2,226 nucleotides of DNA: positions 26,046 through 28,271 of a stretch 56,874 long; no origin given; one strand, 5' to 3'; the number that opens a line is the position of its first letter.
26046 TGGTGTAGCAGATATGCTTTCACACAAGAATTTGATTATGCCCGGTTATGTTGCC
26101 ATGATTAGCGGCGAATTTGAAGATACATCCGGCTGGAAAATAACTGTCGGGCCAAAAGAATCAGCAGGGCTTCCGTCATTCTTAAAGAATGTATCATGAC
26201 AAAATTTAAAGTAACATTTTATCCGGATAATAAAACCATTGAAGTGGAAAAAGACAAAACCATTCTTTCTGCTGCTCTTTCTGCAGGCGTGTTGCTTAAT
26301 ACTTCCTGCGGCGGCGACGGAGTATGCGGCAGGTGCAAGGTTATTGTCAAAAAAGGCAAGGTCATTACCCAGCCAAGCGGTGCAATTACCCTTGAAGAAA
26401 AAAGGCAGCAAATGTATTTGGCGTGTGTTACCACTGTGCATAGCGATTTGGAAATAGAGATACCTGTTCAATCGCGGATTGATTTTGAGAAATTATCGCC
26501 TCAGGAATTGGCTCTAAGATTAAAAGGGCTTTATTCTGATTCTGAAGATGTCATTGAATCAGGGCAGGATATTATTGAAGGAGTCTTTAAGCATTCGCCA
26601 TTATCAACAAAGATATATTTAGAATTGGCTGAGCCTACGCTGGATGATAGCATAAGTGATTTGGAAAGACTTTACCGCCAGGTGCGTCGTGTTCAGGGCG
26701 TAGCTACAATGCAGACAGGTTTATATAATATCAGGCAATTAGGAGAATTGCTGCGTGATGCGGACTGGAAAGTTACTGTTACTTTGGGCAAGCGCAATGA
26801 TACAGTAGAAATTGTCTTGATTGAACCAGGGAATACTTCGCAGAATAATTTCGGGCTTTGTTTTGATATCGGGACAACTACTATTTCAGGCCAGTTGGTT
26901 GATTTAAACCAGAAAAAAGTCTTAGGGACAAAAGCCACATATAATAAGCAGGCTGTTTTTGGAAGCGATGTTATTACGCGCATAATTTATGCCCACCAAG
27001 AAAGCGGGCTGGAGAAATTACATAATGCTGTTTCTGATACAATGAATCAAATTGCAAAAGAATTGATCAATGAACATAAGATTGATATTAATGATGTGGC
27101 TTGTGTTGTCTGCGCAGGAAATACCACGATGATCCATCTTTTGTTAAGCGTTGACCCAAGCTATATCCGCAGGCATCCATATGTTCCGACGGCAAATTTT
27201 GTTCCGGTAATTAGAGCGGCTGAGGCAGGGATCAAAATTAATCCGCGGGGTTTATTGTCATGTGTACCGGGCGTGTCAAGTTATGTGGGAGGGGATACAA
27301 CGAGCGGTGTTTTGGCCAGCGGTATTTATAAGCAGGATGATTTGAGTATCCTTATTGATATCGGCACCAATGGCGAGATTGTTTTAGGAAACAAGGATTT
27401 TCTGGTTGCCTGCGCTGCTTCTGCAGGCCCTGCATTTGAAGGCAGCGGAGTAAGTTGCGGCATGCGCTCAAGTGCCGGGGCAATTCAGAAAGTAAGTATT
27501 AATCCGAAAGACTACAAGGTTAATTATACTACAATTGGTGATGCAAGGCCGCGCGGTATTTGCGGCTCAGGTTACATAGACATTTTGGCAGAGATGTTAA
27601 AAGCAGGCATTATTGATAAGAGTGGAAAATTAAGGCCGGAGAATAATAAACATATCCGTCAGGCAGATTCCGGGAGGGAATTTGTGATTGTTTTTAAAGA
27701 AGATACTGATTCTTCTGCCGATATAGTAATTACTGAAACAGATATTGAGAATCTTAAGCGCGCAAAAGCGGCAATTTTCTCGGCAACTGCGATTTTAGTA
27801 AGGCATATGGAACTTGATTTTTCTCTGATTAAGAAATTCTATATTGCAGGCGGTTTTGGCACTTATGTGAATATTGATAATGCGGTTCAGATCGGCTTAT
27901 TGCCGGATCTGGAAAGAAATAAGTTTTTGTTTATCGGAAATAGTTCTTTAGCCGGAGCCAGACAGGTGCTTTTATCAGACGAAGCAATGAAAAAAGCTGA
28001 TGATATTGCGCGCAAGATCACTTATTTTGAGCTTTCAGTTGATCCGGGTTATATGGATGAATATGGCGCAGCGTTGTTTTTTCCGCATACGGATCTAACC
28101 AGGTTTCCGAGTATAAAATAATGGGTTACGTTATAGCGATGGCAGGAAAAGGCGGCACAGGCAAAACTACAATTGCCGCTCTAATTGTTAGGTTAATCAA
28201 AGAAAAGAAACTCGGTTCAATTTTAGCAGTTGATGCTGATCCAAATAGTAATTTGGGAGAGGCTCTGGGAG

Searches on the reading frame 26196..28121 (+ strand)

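Call 68: search_protein_families(library=pfam, proteins=[window:26196-28121:+], max_evalue=0.0001)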
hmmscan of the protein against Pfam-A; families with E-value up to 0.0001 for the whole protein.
window:26196-28121:+ (641 aa): 5 families
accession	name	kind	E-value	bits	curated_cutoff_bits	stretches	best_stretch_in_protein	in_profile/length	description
PF14574.11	RACo_C_ter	-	5.6e-104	347.3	27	1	383-641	2-261/261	C-terminal domain of RACo the ASKHA domain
PF17651.6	Raco_middle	-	1.9e-57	193.9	26.8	1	219-380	1-163/163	RACo middle region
PF17650.6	RACo_linker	-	8.2e-20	70.9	26.2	1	131-216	6-86/86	RACo linker region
PF00111.32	Fer2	-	2.7e-13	50.1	21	1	10-81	5-76/77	2Fe-2S iron-sulfur cluster binding domain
PF13510.11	Fer2_4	-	1.6e-06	28.5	22.8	1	5-88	3-78/82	2Fe-2S iron-sulfur cluster binding domain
